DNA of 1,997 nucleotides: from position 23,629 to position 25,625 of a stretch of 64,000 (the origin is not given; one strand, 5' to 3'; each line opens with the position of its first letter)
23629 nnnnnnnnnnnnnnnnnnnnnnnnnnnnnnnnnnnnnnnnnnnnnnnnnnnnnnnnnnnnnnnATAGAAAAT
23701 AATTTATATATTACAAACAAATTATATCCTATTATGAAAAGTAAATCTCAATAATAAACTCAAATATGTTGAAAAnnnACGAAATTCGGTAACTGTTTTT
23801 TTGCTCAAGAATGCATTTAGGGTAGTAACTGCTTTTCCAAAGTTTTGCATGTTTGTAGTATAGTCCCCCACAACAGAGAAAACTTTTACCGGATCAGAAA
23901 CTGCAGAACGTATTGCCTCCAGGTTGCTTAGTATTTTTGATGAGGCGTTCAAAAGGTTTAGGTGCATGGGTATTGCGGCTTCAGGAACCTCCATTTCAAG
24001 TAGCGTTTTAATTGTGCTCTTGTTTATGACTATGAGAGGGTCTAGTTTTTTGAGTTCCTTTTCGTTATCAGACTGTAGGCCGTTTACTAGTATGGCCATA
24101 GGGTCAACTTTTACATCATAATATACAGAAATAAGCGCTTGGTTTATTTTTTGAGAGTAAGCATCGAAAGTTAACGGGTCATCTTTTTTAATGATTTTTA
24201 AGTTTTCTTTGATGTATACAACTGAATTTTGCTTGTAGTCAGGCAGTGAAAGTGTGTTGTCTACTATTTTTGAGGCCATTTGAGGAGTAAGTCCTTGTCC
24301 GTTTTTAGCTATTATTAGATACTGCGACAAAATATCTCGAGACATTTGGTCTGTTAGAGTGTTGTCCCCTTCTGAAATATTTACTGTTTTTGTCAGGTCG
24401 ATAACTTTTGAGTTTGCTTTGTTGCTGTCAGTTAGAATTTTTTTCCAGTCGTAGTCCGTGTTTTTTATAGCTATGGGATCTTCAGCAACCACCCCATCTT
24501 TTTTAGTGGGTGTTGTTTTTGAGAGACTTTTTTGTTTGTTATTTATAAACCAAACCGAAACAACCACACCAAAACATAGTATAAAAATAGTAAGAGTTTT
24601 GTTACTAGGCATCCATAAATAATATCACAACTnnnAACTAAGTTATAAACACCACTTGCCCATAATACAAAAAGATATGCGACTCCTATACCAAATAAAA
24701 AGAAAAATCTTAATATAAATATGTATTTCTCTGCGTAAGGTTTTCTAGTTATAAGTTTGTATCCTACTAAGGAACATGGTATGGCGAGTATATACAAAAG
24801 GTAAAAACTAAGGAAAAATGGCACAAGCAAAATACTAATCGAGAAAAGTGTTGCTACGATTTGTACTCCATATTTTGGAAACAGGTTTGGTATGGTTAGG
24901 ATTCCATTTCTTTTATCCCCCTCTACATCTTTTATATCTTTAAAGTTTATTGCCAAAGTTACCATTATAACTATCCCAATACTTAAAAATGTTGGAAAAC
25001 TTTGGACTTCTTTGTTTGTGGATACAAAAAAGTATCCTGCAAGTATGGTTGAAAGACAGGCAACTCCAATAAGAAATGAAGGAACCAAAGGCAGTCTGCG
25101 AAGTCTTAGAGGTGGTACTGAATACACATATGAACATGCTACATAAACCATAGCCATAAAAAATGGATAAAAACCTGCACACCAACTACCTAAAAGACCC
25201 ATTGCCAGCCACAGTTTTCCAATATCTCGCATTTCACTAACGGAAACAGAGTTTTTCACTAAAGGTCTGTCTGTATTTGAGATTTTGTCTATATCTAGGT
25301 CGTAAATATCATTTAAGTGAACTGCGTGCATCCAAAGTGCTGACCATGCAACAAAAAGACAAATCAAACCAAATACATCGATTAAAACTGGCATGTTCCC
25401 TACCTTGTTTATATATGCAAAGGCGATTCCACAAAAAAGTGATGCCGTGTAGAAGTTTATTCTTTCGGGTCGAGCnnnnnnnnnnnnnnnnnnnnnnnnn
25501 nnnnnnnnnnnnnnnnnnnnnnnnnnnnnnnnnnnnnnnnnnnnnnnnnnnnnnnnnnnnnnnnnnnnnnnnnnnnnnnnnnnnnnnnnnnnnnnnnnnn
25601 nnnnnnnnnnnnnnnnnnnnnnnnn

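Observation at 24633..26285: A 550-aa fusion of an unknown polytopic membrane domain to a UbiA-family prenyltransferase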

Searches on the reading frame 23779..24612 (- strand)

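Call 15: search_protein_families(library=pfam, proteins=[window:23779-24612:-], max_evalue=0.01)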
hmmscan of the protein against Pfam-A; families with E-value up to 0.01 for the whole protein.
window:23779-24612:- (278 aa): 1 family
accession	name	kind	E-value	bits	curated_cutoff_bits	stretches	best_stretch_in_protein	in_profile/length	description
PF04768.19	NAT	-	0.0057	16.9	27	0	140-200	40-99/168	NAT, N-acetyltransferase, of N-acetylglutamate synthase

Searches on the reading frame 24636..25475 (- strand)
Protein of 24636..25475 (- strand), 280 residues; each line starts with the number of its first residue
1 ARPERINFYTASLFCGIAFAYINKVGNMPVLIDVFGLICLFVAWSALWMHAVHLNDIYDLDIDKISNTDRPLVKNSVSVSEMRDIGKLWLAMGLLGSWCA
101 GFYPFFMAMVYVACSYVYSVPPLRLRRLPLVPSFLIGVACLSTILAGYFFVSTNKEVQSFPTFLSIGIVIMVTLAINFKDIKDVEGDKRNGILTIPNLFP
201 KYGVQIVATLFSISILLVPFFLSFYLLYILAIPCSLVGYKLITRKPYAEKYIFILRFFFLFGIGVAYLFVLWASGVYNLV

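Call 3: search_protein_families(library=pfam, proteins=[window:24636-25475:-], max_evalue=1)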
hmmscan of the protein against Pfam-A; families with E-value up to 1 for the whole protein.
window:24636-25475:- (280 aa): 2 families
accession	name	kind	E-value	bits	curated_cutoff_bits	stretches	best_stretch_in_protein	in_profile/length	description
PF01040.23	UbiA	-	2.7e-28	99.4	34.2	1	30-249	19-239/250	UbiA prenyltransferase family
PF19639.4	DUF6142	-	0.46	11.1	27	1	12-51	30-68/103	Family of unknown function (DUF6142)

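Call 4: search_protein_families(library=ncbifam, proteins=[window:24636-25475:-], max_evalue=1)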
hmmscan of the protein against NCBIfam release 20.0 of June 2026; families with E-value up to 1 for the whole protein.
window:24636-25475:- (280 aa): 20 families
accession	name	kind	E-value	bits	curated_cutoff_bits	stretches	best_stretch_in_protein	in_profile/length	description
NF009523.0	PRK12884.1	equivalog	1.3e-19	70.5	269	1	15-233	22-230/279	prenyltransferase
NF009525.0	PRK12887.1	equivalog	2e-17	63.5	226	1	22-220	41-240/310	homogentisate phytyltransferase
NF005742.0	PRK07566.1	equivalog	6.1e-17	61.7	313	1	38-237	69-265/315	chlorophyll synthase ChlG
NF009522.0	PRK12883.1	equivalog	8.8e-14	51.6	353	1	34-220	38-215/279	geranylgeranylglycerol-phosphate geranylgeranyltransferase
TIGR01476.1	chlor_syn_BchG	subfamily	9.4e-14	51.5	212.3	1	37-229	40-228/283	(bacterio)chlorophyll synthase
NF009521.0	PRK12882.1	equivalog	1.6e-13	50.5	296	1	53-232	57-235/280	geranylgeranylglycerol-phosphate geranylgeranyltransferase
TIGR02056.1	ChlG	equivalog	6.9e-11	42.3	436.45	1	37-218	56-239/306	chlorophyll synthase ChlG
TIGR01475.1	ubiA_other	subfamily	7.5e-10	38.7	180.8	1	19-270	20-275/282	UbiA-like polyprenyltransferase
NF035940.1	prenyl_rel_EboC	equivalog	1.6e-08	34.3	250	1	10-199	15-196/292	UbiA-like protein EboC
NF009058.0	PRK12392.1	subfamily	4.7e-08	32.5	494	1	26-238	41-261/333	bacteriochlorophyll c synthase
NF009516.0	PRK12875.1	equivalog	8.4e-08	31.6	205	1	13-215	36-232/292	prenyltransferase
NF009609.0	PRK13106.1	equivalog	1.6e-07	31.1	349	1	16-244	30-262/301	prenyltransferase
NF009512.0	PRK12872.1-1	equivalog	4.2e-07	29.8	278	1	18-228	23-242/303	geranylgeranylglycerol-phosphate geranylgeranyltransferase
NF004749.0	PRK06080.1-1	equivalog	2.1e-06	27.1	277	1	101-232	128-264/311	1,4-dihydroxy-2-naphthoate polyprenyltransferase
NF004617.0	PRK05951.1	equivalog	2.3e-06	26.9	239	1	38-222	51-245/306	prenyltransferase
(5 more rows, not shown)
